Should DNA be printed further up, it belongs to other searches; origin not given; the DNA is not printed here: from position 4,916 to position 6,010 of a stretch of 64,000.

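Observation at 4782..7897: LsrF-like thiolase plus a ferredoxin-fold isomerase and an SDR inside an MTR/5-deoxyribose cluster: candidate oxidative-thiolytic route to DHAP + acyl-CoA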

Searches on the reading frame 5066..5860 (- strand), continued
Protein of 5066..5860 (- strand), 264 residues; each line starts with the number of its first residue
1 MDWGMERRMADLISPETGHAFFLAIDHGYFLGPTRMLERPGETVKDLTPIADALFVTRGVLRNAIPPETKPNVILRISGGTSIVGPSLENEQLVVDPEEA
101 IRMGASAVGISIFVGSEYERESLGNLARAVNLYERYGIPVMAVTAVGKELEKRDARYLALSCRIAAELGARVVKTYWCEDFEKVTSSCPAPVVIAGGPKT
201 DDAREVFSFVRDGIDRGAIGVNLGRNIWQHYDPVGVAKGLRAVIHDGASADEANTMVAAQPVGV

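Call 60: search_protein_families(library=pfam, proteins=[L022:56-928:+, L022:933-1853:+, L022:1879-2673:+, L022:3337-3969:+, L022:5113-5793:+, L022:5218-6849:-, L022:6791-7771:+, L019:1547-2626:+, L019:2467-3306:+, L022:11110-12105:+], max_evalue=0.00001)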
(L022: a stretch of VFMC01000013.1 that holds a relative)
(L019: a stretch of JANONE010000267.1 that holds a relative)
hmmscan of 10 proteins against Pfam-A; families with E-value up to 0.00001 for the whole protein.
L022:56-928:+ (290 aa): 0 families

L022:933-1853:+ (306 aa): 1 family
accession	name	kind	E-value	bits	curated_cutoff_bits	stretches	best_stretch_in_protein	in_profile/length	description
PF09438.16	DUF2017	-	2.4e-27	96.7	25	1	154-303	4-179/179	Domain of unknown function (DUF2017)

L022:1879-2673:+ (264 aa): 0 families

L022:3337-3969:+ (210 aa): 0 families

L022:5113-5793:+ (226 aa): 0 families

L022:5218-6849:- (543 aa): 1 family
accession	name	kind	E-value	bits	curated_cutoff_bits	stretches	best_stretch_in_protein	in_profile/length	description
PF05901.16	Excalibur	-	1.7e-11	44.7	22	1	507-543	1-36/36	Excalibur calcium-binding domain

L022:6791-7771:+ (326 aa): 9 families
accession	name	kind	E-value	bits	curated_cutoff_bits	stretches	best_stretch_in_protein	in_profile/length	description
PF04198.19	Sugar-bind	-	1.8e-50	172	27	1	77-326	5-257/257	Putative sugar-binding domain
PF13384.12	HTH_23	-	5e-08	33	24.6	1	21-66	2-46/50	Homeodomain-like domain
PF13412.12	HTH_24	-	1.4e-07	31.4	21.9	1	35-68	15-48/48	Winged helix-turn-helix DNA-binding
PF04545.22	Sigma70_r4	-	2.7e-07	30.4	24.1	1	32-61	15-44/50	Sigma-70, region 4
PF12802.13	MarR_2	-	3.7e-07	30.6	27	1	31-69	13-52/61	MarR family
PF13545.12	HTH_Crp_2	-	1.3e-06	28.7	27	1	37-68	22-53/70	Crp-like helix-turn-helix domain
PF01381.28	HTH_3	-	1.5e-06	28.6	23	1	35-60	7-32/55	Helix-turn-helix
PF13560.12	HTH_31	-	2.1e-06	28.4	27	1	24-59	1-36/64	Helix-turn-helix domain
PF01047.28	MarR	-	6.1e-06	26.5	24.6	0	30-68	10-48/59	MarR family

L019:1547-2626:+ (359 aa): 1 family
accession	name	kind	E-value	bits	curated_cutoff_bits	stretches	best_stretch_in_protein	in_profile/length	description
PF02733.22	Dak1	-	2e-121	405.2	31.4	1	46-356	2-313/313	Dak1 domain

L019:2467-3306:+ (279 aa): 1 family
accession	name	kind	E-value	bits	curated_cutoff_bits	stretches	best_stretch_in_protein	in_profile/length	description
PF02734.22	Dak2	-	3.7e-47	160.9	27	1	92-265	1-173/174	DAK2 domain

L022:11110-12105:+ (331 aa): 1 family
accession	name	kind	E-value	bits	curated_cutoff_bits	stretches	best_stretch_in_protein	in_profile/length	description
PF02733.22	Dak1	-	5.2e-124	413.7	31.4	1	18-328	2-313/313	Dak1 domain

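Call 72: search_protein_families(library=ncbifam, proteins=[L058:438-1973:-, L058:1786-2601:-], max_evalue=1e-8)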
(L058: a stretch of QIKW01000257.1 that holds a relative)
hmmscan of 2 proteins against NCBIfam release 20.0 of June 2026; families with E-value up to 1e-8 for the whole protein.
L058:438-1973:- (511 aa): 24 families
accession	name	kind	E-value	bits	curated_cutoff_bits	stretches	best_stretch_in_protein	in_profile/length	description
NF006549.0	PRK09045.1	equivalog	3.2e-104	349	540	1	81-501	14-433/444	TRZ/ATZ family hydrolase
NF004701.0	PRK06038.1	equivalog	4.4e-92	309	609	1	94-504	21-423/432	N-ethylammeline chlorohydrolase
NF006252.0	PRK08393.1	equivalog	1.5e-81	274.6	617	1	125-493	47-409/424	N-ethylammeline chlorohydrolase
NF005557.0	PRK07228.1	equivalog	2.2e-80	270.5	522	1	87-505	12-435/445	5'-deoxyadenosine deaminase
NF006055.0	PRK08203.1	equivalog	8.2e-74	248.8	532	2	251-508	200-451/455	8-oxoguanine deaminase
NF005211.0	PRK06687.1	equivalog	8.4e-65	219.2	703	1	91-493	16-419/419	TRZ/ATZ family protein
NF012037.0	PRK15493.1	equivalog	8.6e-63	212.6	779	1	88-493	14-419/435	bifunctional S-methyl-5'-thioadenosine deaminase/S-adenosylhomocysteine deaminase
NF004995.0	PRK06380.1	subfamily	5.6e-56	190.3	567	1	85-481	10-397/418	metal-dependent hydrolase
NF006681.0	PRK09229.1-2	equivalog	8.6e-53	179.7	362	1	93-496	18-439/451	formimidoylglutamate deiminase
NF009059.0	PRK12393.1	equivalog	4.7e-49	167.3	543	2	262-503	215-451/460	amidohydrolase family protein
NF005540.0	PRK07203.1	equivalog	3.4e-45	154.5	444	1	87-507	12-438/444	putative aminohydrolase SsnA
TIGR03314.1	Se_ssnA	subfamily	1.2e-44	152.9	455.5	1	92-505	15-435/441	putative selenium metabolism protein SsnA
TIGR02967.1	guan_deamin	equivalog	1.4e-43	149.4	375.4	1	97-479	7-401/401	guanine deaminase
NF006679.0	PRK09228.1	subfamily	8.2e-40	136.8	351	1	94-483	29-430/433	guanine deaminase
NF004801.0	PRK06151.1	subfamily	2.3e-39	135.6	416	1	91-506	19-461/491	chlorohydrolase family protein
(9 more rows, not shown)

L058:1786-2601:- (271 aa): 197 families (the best 25 are shown)
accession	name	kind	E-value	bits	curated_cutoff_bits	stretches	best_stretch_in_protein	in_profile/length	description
NF005559.1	PRK07231.1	subfamily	5.8e-61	206.1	215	1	16-266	2-248/249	glucose 1-dehydrogenase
NF009466.0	PRK12826.1-2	subfamily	2.1e-46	158.4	222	1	19-265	4-244/248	3-oxoacyl-ACP reductase FabG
NF005893.0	PRK07856.1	equivalog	4e-45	154.1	255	1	14-264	5-240/255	SDR family oxidoreductase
NF006070.0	PRK08213.1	subfamily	3.2e-44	151.4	279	1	10-267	4-258/259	gluconate 5-dehydrogenase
NF004198.0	PRK05653.1-3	equivalog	4.1e-44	150.9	296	1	16-265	5-246/248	3-oxoacyl-ACP reductase FabG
NF004522.0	PRK05867.1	equivalog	4.7e-44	151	447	1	11-269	4-255/255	SDR family oxidoreductase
NF005873.0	PRK07814.1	equivalog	1.6e-43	149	346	1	15-267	7-253/263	SDR family oxidoreductase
NF052558.1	MBtsdlDhBudC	equivalog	1.7e-43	149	270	1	18-267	3-243/250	meso-2,3-butanediol dehydrogenase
NF004773.0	PRK06113.1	equivalog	3.9e-41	141.2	367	1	13-264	6-249/255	7-alpha-hydroxysteroid dehydrogenase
TIGR01830.1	3oxo_ACP_reduc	equivalog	2.3e-40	138.8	297.75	1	21-265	1-238/239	3-oxoacyl-[acyl-carrier-protein] reductase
NF009468.0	PRK12826.1-4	equivalog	8.3e-40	137.1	318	1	15-266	4-248/256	SDR family oxidoreductase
NF004197.0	PRK05653.1-1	equivalog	1.3e-39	136.3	332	1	16-266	5-247/249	3-oxoacyl-ACP reductase FabG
NF005446.0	PRK07035.1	equivalog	1.3e-39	136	373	1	12-266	5-254/255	SDR family oxidoreductase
NF006598.0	PRK09135.1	equivalog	1.5e-39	136.1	288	1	20-264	8-244/249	pteridine reductase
NF004791.0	PRK06138.1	equivalog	2.5e-39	135.1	312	1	15-267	2-251/252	SDR family oxidoreductase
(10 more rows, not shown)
